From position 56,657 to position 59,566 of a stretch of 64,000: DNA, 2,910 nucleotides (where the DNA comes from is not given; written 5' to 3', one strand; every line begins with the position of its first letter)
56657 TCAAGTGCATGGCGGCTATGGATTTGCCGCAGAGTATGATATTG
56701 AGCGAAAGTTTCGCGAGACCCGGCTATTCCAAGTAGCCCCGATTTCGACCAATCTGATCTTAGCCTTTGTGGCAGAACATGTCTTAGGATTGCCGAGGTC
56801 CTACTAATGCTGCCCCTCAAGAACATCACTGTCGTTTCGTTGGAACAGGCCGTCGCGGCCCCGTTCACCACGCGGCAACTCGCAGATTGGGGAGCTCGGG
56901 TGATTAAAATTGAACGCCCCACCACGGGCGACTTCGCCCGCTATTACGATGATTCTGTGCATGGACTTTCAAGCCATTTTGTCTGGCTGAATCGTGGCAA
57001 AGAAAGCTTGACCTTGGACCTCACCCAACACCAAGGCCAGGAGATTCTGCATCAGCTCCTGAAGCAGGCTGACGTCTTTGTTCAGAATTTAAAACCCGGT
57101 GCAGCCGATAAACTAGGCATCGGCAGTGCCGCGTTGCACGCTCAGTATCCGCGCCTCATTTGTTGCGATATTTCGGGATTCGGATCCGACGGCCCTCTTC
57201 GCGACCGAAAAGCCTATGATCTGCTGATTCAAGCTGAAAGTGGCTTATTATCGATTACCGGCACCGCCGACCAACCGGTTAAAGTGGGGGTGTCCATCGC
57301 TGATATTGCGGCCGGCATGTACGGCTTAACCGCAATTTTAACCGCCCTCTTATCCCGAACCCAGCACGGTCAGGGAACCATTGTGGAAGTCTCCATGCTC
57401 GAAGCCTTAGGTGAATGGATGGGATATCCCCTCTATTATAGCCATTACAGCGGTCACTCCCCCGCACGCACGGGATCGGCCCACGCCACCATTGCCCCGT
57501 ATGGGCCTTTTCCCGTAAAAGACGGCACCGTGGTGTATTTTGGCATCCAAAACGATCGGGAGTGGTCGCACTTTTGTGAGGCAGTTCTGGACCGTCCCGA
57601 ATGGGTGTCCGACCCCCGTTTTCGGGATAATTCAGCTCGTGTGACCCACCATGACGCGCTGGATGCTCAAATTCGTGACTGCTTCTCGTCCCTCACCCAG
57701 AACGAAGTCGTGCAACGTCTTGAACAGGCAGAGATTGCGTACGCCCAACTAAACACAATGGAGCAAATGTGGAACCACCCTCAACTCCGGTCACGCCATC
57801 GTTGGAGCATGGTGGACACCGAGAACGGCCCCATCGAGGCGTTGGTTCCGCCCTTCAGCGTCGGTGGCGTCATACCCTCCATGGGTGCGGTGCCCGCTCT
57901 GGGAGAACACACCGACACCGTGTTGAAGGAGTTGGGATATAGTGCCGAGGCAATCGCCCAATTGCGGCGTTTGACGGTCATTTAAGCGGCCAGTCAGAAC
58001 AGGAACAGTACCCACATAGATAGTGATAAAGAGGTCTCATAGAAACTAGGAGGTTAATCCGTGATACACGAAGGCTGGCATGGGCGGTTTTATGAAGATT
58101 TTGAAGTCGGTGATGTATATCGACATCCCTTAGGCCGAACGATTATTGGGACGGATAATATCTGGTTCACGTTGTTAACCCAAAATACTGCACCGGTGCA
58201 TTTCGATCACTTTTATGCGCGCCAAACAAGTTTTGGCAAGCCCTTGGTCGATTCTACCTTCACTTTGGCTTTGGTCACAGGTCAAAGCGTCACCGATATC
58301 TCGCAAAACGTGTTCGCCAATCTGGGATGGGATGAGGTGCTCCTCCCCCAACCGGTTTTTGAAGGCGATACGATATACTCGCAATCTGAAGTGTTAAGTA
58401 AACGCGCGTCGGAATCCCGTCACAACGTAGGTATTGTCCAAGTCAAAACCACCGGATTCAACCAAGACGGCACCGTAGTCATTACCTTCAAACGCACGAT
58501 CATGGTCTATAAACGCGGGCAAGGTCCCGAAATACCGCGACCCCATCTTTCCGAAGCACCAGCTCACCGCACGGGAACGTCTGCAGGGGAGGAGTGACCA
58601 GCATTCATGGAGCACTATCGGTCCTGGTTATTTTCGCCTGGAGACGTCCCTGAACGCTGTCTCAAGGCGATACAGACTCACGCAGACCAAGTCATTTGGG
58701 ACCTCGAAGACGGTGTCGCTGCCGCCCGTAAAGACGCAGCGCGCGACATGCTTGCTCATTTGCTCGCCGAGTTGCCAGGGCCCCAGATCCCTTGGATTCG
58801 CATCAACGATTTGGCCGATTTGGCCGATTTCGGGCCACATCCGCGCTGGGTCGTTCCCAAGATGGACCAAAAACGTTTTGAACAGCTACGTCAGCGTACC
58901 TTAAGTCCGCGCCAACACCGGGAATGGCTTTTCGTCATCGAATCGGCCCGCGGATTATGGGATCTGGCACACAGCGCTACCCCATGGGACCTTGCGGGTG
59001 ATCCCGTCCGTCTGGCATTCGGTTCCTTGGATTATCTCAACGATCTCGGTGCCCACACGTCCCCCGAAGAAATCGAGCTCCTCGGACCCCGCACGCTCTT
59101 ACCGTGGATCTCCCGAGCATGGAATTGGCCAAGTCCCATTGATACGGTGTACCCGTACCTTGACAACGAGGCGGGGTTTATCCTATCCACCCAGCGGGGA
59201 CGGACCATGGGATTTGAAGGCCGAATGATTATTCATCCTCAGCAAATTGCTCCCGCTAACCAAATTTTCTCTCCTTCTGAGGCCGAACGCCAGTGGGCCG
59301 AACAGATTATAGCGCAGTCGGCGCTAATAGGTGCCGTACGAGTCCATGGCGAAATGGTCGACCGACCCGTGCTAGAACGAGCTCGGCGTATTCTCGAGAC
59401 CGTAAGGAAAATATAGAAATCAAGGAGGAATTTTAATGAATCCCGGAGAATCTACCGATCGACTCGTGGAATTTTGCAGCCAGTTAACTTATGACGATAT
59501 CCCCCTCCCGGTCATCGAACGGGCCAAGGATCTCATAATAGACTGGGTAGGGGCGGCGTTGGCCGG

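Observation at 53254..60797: Itaconate/methylsuccinate-type C5-dicarboxylate degradation cluster in a Gram-positive spore-former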

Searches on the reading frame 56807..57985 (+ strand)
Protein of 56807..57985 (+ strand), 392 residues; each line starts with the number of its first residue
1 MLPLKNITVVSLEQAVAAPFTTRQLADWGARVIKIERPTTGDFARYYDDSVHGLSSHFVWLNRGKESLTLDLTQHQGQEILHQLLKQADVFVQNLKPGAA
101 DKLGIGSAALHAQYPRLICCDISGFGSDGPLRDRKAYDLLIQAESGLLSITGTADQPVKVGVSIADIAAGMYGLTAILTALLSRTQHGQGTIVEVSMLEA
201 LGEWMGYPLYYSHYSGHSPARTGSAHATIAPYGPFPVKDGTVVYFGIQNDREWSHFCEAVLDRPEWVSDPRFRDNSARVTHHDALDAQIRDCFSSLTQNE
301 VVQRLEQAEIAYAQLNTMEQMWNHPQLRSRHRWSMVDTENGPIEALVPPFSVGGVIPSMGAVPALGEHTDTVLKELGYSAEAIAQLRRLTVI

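Call 3: search_protein_families(library=pfam, proteins=[window:56807-57985:+])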
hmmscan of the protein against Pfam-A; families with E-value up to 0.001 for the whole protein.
window:56807-57985:+ (392 aa): 1 family
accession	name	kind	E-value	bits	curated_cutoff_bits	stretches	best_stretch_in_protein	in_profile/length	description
PF02515.22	CoA_transf_3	-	8.4e-112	374.3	23.3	1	4-369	1-366/366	CoA-transferase family III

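Call 4: search_protein_families(library=ncbifam, proteins=[window:56807-57985:+])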
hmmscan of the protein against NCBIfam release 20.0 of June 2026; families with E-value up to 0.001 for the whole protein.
window:56807-57985:+ (392 aa): 7 families
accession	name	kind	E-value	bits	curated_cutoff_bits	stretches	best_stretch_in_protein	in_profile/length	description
NF052585.1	SucGlutTfsCaiB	equivalog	2.7e-74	250.1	750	1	3-377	7-389/394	succinate--glutarate CoA-transferase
NF003809.0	PRK05398.1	subfamily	1.6e-68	231.2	442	2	3-200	4-203/416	formyl-CoA transferase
TIGR03253.1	oxalate_frc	equivalog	3.3e-67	227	504.2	2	3-200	3-202/416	formyl-CoA transferase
NF008511.0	PRK11430.1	equivalog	3.8e-66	223.7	522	1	3-331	9-336/381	CoA:oxalate CoA-transferase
NF041294.1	Scnl_mescCoAtase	equivalog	6.1e-61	206.6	700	1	2-339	2-343/381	succinyl-CoA:mesaconate CoA-transferase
NF002914.1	PRK03525.1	equivalog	1.2e-42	146.3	413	1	3-387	9-392/400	L-carnitine CoA-transferase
TIGR04253.1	mesacon_CoA_iso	equivalog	2.1e-12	46.7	725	1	4-197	3-194/403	2-methylfumaryl-CoA isomerase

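Call 51: search_solved_structures(query=window:56807-57985:+, max_evalue=1e-30)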
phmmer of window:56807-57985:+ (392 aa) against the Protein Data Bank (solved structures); distinct sequences matched with E-value up to 1e-30: 21.
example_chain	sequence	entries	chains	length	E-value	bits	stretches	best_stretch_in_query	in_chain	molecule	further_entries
10uh_A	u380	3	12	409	5.7e-69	236.2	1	2-386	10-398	Formyl-coenzyme a transferase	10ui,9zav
4hl6_A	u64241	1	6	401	1.2e-57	198.9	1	3-332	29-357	Uncharacterized protein YfdE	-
9br6_A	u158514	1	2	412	8.8e-57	196.1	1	3-387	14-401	Succinate--hydroxymethylglutarate CoA-transferase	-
9br7_A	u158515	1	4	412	9.9e-57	195.9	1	3-387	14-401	Succinate--hydroxymethylglutarate CoA-transferase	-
4ed9_A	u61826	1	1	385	5.1e-56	193.6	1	3-342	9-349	CAIB/BAIF family protein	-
1pqy_A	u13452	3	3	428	6.4e-50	173.5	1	3-388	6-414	Hypothetical protein yfdW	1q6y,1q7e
1pt5_A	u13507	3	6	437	7e-50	173.4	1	3-388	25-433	Hypothetical protein yfdW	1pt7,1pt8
3ubm_A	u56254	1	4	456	1.3e-42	149.4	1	3-388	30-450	Formyl-CoA:oxalate CoA-transferase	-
2vjo_A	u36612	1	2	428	1.7e-42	149.1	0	3-201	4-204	FORMYL-COENZYME A TRANSFERASE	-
1p5h_A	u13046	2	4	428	2.3e-42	148.6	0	3-201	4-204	Formyl-coenzyme A transferase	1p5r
2vjp_A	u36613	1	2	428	2.4e-42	148.6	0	3-201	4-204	FORMYL-COENZYME A TRANSFERASE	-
2vjn_A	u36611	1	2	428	3.1e-42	148.2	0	3-201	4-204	FORMYL-COENZYME A TRANSFERASE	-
2vjk_A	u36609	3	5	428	3.2e-42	148.1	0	3-201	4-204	FORMYL-COENZYME A TRANSFERASE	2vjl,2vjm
1t4c_A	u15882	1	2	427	3.3e-42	148.1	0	3-201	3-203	Formyl-CoA:oxalate CoA-transferase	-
2vjq_A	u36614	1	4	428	7.2e-42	147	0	3-201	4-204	FORMYL-COENZYME A TRANSFERASE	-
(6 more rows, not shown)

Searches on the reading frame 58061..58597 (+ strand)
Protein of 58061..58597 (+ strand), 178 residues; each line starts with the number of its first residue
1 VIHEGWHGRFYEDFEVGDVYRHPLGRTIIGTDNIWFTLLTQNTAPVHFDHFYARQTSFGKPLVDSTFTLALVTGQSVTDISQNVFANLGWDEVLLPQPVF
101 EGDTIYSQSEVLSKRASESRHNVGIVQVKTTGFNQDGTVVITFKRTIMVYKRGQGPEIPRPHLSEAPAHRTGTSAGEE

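Call 3: search_protein_families(library=pfam, proteins=[window:58061-58597:+])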
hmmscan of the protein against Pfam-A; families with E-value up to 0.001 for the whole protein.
window:58061-58597:+ (178 aa): 3 families
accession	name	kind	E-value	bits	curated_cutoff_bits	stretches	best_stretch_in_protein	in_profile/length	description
PF19315.5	MC_hydratase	-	3.8e-20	72.8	26.5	1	7-152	20-167/353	Mesaconyl-CoA hydratase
PF01575.25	MaoC_dehydratas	-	1.3e-17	63.9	27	1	16-129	6-118/123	MaoC like domain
PF13452.11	FAS1_DH_region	-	4.2e-07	30.6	22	1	40-142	26-131/132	FAS1-like, dehydratase domain region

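Call 4: search_protein_families(library=ncbifam, proteins=[window:58061-58597:+])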
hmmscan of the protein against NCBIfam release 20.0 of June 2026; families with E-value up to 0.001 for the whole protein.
window:58061-58597:+ (178 aa): 4 families
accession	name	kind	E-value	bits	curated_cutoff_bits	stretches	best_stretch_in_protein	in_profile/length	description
NF038241.1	RipB_Ich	equivalog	1.8e-61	207.1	340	1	7-157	20-170/175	(R)-specific enoyl-CoA hydratase RipB/Ich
NF041625.1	methfumCoahyd_Halo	equivalog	5.1e-20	72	560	1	7-153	22-170/358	2-methylfumaryl-CoA hydratase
TIGR02278.1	PaaN-DH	equivalog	9e-10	37.4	562.8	1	10-147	524-660/664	phenylacetic acid degradation bifunctional protein PaaZ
NF006045.0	PRK08190.1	subfamily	8.4e-06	24.9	282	1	8-149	8-141/467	bifunctional enoyl-CoA hydratase/phosphate acetyltransferase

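Call 24: search_solved_structures(query=window:58061-58597:+, max_evalue=0.00001, show_alignments=1)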
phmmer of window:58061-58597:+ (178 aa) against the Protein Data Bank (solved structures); distinct sequences matched with E-value up to 0.00001: 6.
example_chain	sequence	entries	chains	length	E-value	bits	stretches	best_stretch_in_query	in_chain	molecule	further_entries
8hgn_A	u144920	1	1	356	3.1e-38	134.4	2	8-164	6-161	Beta-methylmalyl-CoA dehydratase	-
4e3e_A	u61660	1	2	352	1.7e-32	115.7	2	8-160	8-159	MaoC domain protein dehydratase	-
1q6w_A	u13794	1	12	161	6.9e-14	55.1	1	10-150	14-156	monoamine oxidase regulatory protein, putative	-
4ffu_A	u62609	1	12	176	5.4e-11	45.6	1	10-155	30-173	oxidase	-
2bi0_A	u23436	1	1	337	6e-08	35.7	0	38-118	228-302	HYPOTHETICAL PROTEIN RV0216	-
6jql_A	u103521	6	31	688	2.3e-07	33.9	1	9-149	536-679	Bifunctional protein PaaZ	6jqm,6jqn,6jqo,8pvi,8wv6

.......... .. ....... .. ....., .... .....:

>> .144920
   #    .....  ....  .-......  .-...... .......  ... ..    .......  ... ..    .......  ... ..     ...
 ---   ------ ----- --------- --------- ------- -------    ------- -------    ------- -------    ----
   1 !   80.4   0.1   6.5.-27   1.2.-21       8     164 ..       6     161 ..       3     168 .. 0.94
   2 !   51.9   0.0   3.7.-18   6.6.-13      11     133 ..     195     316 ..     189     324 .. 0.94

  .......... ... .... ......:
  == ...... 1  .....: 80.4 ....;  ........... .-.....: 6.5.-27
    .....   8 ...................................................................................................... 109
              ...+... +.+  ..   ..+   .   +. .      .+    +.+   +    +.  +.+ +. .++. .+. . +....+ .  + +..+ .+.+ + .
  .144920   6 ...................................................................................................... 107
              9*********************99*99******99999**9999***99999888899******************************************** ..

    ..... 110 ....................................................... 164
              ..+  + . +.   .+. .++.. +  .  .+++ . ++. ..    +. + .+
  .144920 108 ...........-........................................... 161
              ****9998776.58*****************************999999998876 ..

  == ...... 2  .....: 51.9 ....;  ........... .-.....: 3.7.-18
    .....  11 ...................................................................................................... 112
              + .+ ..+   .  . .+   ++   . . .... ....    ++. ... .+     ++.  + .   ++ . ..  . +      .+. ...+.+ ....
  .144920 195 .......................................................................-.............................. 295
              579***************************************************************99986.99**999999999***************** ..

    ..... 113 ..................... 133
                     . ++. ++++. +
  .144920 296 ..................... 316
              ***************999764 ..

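Call 58: find_homologous_proteins(query=window:58061-58597:+, max_evalue=1e-10)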
Query window:58061-58597:+ (178 aa): 8000 proteins with E <= 1e-10 among 8000 candidates; the best 120 are listed.
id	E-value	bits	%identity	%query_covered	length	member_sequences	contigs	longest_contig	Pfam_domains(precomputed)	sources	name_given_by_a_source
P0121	3.8e-117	406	100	100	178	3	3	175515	PF13452.12,PF19315.6,PF01575.26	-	-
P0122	9.4e-102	356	89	100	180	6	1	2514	PF13452.12,PF19315.6,PF01575.26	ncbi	ncbi:MAG: MaoC family dehydratase [Sulfobacillus sp.]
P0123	6.9e-96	337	66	89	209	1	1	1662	PF13452.12,PF19315.6,PF01575.26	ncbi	-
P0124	2.6e-92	325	87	91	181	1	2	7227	PF13452.12,PF19315.6,PF01575.26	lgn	-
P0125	3.5e-91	322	80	96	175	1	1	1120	PF13452.12,PF19315.6,PF01575.26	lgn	-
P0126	2.3e-89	316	85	90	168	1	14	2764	PF13452.12,PF19315.6,PF01575.26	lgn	-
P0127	2.7e-89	315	81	96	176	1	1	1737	PF13452.12,PF19315.6,PF01575.26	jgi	jgi:itaconyl-CoA hydratase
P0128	4.6e-89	315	83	93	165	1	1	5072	PF13452.12,PF19315.6,PF01575.26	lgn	-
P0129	5.6e-89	314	84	93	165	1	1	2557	PF13452.12,PF19315.6,PF01575.26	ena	-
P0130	1.6e-88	313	80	96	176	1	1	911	PF13452.12,PF19315.6,PF01575.26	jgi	jgi:acyl dehydratase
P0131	3.6e-88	312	81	94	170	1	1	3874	PF13452.12,PF19315.6,PF01575.26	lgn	-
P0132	7.8e-88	311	82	93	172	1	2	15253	PF13452.12,PF19315.6,PF01575.26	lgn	-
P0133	1.3e-87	310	85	88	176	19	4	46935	PF13452.12,PF19315.6,PF01575.26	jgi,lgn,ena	jgi:itaconyl-CoA hydratase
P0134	1.6e-87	310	84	91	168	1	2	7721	PF13452.12,PF19315.6,PF01575.26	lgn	-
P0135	1.6e-87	310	80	95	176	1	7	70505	PF13452.12,PF19315.6,PF01575.26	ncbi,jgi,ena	-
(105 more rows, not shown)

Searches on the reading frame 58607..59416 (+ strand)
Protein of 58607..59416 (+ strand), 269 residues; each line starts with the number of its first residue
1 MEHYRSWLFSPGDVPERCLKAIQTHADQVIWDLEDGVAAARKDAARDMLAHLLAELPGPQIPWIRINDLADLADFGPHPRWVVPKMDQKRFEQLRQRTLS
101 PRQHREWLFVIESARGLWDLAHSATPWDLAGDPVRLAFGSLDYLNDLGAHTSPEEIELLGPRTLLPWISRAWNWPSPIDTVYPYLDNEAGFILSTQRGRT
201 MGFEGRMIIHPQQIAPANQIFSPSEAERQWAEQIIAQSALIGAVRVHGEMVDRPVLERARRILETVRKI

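Call 3: search_protein_families(library=pfam, proteins=[window:58607-59416:+])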
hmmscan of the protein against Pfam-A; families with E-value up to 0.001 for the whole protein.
window:58607-59416:+ (269 aa): 2 families
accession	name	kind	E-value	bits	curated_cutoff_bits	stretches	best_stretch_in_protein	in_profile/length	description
PF03328.21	HpcH_HpaI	-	3.5e-20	72.7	25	1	5-211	1-221/221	HpcH/HpaI aldolase/citrate lyase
PF15617.12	C-C_Bond_Lyase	-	2.4e-06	27.4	28.4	1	190-263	237-312/320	C-C_Bond_Lyase of the TIM-Barrel fold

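Call 4: search_protein_families(library=ncbifam, proteins=[window:58607-59416:+])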
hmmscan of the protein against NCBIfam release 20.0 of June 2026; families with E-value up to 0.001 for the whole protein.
window:58607-59416:+ (269 aa): 3 families
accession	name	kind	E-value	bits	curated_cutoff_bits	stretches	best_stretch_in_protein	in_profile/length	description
NF038242.1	RipC_Ccl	equivalog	7.6e-37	127.3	375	1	5-265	2-267/268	itaconate degradation C-C-lyase RipC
TIGR01588.1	citE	equivalog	2.8e-29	102.1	443.4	2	110-264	126-281/288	citrate (pro-3S)-lyase subunit beta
NF041626.1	malyCoAlyase_Halo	equivalog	1.2e-09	37.6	500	1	196-269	238-316/340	L-malyl-CoA/beta-methylmalyl-CoA lyase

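Call 25: search_solved_structures(query=window:58607-59416:+, max_evalue=0.00001, show_alignments=2)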
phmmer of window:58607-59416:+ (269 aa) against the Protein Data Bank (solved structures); distinct sequences matched with E-value up to 0.00001: 11.
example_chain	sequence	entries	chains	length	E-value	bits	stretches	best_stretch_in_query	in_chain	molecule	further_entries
8khl_A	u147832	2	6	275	2.3e-34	122.2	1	4-265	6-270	Probable acyl-CoA lyase beta chain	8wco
9nzb_A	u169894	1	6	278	2.4e-34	122.2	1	4-265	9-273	Acyl-CoA lyase beta chain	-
3qll_A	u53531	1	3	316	5.9e-25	91.4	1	4-264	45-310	Citrate lyase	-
5vxc_A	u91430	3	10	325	5.6e-23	84.9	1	136-263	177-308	Citrate lyase subunit beta-like protein, mitochondrial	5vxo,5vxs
1sgj_A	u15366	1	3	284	8.6e-23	84.3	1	5-263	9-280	citrate lyase, beta subunit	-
6aq4_A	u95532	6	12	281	9.7e-18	67.7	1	6-264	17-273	Citrate lyase subunit beta-like protein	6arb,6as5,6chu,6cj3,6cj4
1z6k_A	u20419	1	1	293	1.2e-17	67.4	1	6-264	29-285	Citrate Lyase beta subunit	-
1u5v_A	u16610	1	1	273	9.5e-17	64.4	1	6-264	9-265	citE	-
1u5h_A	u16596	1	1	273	4.6e-16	62.2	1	6-264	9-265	citE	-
5ugr_A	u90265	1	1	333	5.2e-14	55.4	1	176-263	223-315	Malyl-CoA lyase/beta-methylmalyl-CoA lyase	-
4l9y_A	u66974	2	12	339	3.7e-11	46.1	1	177-259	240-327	Malyl-CoA lyase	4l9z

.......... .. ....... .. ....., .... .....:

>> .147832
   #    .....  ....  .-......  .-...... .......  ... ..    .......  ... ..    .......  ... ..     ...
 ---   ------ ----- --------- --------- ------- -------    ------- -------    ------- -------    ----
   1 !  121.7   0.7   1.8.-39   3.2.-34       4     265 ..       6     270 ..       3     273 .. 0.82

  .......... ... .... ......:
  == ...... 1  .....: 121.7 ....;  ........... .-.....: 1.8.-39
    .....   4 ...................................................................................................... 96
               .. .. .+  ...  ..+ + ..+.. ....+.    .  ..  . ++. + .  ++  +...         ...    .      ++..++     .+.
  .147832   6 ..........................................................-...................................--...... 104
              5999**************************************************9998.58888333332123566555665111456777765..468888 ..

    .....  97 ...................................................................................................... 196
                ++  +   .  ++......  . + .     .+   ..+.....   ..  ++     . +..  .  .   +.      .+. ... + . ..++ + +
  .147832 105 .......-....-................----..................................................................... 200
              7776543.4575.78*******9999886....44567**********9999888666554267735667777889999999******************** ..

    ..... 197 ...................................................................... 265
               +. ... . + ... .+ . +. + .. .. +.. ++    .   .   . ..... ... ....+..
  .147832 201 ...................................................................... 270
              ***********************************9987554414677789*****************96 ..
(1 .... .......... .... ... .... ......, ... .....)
